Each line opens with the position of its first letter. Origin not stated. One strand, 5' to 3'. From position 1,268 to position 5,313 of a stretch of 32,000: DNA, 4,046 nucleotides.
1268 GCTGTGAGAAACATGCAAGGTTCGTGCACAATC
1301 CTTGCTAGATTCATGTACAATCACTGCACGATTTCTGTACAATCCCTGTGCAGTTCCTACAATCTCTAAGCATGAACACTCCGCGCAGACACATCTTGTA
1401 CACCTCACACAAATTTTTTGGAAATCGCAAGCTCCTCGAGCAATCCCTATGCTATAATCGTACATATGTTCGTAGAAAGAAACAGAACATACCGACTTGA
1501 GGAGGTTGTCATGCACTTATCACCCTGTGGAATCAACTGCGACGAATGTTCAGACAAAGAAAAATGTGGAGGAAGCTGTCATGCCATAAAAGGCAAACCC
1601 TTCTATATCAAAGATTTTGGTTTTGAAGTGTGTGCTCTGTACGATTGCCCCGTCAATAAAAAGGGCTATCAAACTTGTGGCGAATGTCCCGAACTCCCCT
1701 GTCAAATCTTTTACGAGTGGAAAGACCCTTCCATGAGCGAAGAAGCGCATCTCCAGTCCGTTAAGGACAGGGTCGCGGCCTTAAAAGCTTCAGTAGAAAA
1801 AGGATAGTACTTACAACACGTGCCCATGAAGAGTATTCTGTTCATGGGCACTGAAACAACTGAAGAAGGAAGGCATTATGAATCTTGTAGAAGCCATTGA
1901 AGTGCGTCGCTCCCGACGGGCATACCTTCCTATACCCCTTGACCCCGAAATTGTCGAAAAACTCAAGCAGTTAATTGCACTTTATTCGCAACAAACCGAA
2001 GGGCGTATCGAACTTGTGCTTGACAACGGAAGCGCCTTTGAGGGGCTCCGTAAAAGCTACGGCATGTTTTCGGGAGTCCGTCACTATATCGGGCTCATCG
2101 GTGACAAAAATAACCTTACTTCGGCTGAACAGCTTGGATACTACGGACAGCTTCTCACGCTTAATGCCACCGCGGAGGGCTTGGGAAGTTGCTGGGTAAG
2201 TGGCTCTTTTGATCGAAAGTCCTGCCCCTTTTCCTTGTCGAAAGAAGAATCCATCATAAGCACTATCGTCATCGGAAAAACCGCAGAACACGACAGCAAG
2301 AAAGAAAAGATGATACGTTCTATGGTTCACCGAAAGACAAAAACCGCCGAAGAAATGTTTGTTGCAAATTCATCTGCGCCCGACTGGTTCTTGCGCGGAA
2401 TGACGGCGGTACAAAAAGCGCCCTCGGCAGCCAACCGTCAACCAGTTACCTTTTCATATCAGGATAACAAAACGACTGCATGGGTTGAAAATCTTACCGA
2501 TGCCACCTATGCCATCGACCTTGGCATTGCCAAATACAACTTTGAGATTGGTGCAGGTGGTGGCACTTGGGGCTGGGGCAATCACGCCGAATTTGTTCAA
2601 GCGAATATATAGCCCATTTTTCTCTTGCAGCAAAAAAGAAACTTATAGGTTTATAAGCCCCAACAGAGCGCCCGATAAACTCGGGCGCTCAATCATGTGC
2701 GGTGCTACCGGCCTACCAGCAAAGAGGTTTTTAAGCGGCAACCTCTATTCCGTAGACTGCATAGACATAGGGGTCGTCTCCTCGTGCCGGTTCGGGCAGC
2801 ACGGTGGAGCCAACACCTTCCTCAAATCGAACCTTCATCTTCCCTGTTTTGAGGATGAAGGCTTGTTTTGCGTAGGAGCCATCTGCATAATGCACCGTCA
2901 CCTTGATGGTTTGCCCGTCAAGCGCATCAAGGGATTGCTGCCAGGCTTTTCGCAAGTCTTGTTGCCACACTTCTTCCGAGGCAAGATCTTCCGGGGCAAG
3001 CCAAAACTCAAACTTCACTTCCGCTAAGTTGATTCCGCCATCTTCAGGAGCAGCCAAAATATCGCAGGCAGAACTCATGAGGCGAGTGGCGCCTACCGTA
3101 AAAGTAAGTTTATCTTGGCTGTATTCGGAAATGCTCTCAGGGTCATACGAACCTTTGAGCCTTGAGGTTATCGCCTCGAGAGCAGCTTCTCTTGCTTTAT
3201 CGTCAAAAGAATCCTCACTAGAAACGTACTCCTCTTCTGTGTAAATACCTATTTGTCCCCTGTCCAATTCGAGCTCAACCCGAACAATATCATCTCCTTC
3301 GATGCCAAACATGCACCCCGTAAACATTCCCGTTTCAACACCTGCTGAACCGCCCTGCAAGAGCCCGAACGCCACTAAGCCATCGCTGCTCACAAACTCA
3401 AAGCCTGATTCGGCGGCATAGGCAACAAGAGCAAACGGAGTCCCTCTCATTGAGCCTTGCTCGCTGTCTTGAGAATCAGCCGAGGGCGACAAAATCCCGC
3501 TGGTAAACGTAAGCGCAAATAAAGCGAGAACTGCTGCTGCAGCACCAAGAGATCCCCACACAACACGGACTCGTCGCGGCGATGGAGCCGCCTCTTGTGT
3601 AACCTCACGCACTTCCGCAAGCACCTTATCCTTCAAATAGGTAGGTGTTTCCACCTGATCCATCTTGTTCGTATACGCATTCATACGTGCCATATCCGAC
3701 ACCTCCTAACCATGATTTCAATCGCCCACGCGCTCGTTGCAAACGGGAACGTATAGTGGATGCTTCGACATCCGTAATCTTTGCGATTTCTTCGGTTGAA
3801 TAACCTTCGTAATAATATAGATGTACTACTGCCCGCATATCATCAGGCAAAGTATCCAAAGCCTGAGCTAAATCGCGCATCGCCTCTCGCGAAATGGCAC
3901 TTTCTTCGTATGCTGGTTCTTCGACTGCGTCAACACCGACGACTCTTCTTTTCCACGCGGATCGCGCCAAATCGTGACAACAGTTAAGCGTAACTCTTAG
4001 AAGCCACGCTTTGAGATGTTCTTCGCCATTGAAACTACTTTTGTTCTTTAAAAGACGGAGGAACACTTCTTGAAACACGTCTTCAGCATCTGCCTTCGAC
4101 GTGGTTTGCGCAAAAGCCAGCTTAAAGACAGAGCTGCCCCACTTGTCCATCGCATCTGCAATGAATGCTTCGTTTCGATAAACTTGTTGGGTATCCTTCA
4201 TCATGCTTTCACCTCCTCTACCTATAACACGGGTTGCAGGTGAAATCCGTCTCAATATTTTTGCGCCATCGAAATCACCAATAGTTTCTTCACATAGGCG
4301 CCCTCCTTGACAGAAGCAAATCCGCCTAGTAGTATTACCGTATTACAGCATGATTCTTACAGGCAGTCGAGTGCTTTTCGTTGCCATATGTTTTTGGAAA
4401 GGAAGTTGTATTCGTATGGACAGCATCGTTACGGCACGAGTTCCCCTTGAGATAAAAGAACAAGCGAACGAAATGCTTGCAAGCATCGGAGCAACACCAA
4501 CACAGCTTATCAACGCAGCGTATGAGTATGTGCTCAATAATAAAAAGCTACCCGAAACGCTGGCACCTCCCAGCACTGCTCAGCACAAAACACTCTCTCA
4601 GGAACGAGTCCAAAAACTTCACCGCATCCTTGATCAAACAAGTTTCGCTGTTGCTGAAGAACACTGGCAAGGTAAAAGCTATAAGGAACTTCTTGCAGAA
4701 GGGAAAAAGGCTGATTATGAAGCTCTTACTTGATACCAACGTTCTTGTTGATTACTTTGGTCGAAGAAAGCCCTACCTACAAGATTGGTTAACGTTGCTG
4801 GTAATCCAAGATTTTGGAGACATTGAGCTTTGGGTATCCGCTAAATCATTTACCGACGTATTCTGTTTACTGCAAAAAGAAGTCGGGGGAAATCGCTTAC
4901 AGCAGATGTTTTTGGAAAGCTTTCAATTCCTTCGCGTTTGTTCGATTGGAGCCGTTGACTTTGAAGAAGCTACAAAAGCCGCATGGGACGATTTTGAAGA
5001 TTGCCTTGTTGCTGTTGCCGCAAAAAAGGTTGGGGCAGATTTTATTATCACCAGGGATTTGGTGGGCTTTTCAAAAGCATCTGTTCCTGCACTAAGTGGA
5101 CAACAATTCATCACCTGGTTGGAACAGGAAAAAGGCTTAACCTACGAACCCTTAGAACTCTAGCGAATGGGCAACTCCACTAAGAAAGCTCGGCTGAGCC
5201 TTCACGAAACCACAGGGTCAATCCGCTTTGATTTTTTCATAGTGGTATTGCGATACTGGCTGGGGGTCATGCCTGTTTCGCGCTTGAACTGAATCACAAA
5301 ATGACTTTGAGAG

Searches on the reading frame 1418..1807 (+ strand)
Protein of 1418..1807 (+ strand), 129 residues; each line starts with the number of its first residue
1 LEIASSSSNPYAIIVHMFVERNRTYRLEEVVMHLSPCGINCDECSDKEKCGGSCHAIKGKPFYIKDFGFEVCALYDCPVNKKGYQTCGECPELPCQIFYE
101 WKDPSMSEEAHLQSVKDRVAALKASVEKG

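Call 11: search_protein_families(library=pfam, proteins=[window:1418-1807:+], max_evalue=0.001)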
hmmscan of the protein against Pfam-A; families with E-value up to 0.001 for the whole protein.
window:1418-1807:+ (129 aa): 1 family
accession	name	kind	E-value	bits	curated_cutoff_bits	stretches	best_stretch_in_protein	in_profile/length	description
PF12675.12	DUF3795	-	5.3e-06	27.3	22.6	0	34-97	2-80/83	Protein of unknown function (DUF3795)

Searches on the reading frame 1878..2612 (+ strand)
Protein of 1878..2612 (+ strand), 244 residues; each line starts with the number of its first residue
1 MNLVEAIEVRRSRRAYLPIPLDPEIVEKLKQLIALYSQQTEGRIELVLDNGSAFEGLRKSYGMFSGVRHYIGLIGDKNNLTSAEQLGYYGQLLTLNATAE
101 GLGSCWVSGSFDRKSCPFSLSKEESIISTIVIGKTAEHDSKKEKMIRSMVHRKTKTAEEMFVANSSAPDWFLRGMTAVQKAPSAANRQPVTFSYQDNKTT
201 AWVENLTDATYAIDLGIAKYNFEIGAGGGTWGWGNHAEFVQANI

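Call 11: search_protein_families(library=pfam, proteins=[window:1878-2612:+], max_evalue=0.001)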
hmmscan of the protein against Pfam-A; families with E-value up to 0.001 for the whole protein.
window:1878-2612:+ (244 aa): 2 families
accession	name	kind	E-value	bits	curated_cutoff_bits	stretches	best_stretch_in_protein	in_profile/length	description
PF14512.11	TM1586_NiRdase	-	3.4e-52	177.6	27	1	2-226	1-215/215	Putative TM nitroreductase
PF00881.29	Nitroreductase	-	3e-09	37.7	23.5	1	78-133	111-166/167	Nitroreductase family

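Call 68: find_encoding_contigs(protein=window:1878-2612:+, flank=10000, max_places=3)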
Protein window:1878-2612:+ (244 aa): 1 contig read that carries it; 1 place shown.
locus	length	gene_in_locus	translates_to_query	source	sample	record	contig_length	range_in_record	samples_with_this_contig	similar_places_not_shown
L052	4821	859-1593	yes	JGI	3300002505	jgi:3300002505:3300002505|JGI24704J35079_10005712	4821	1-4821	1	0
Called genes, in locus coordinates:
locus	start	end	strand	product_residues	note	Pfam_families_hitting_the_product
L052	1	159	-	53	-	?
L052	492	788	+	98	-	PF12675:DUF3795 (faint)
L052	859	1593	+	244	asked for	PF00881:Nitroreductase (faint), PF14512:TM1586_NiRdase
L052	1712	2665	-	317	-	-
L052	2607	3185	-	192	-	PF07638:Sigma70_ECF (weak), PF04542:Sigma70_r2, PF08281:Sigma70_r4_2, PF04545:Sigma70_r4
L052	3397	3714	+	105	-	PF04221:RelB (weak)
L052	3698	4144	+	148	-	PF01850:PIN (weak), PF13470:PIN_3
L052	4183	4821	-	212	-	?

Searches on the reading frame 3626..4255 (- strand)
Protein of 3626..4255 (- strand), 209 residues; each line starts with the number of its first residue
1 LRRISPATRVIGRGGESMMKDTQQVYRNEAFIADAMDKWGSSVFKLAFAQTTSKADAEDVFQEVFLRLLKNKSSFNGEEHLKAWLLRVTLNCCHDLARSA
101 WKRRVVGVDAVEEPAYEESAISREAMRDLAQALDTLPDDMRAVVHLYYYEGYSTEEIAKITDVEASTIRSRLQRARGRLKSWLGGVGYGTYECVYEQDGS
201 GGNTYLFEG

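Call 11: search_protein_families(library=pfam, proteins=[window:3626-4255:-], max_evalue=0.001)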
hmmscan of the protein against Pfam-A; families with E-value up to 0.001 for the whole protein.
window:3626-4255:- (209 aa): 5 families
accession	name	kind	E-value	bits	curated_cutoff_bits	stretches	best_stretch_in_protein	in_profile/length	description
PF08281.18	Sigma70_r4_2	-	2.4e-15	56.3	25.7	1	127-179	2-54/54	Sigma-70, region 4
PF04542.20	Sigma70_r2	-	2.3e-13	50.1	24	1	40-102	6-70/71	Sigma-70 region 2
PF04545.22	Sigma70_r4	-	9.8e-13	47.8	24.1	1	132-180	1-49/50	Sigma-70, region 4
PF07638.17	Sigma70_ECF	-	9e-07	29.4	21.1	1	62-180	54-180/185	ECF sigma factor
PF06530.18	Phage_antitermQ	-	0.00092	19.6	26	0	134-181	61-108/118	Phage antitermination protein Q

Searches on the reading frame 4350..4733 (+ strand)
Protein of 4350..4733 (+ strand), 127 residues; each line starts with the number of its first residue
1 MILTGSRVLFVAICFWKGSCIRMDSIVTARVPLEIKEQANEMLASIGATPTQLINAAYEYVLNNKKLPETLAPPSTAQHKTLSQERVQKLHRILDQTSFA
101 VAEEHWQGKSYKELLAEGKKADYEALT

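Call 11: search_protein_families(library=pfam, proteins=[window:4350-4733:+], max_evalue=0.001)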
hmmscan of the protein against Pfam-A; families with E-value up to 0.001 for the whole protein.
window:4350-4733:+ (127 aa): 1 family
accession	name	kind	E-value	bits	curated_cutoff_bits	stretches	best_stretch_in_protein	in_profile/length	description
PF04221.18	RelB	-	1.1e-05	25.7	22.4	1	25-78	2-55/82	RelB antitoxin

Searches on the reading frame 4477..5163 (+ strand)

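Call 11: search_protein_families(library=pfam, proteins=[window:4477-5163:+], max_evalue=0.001)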
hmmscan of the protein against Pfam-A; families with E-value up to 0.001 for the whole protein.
window:4477-5163:+ (228 aa): 2 families
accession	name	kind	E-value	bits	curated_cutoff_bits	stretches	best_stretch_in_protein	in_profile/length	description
PF13470.12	PIN_3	-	9.8e-16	59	27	1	82-194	1-113/115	PIN domain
PF01850.27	PIN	-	3.1e-06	28.2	23.6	1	84-196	2-113/120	PIN domain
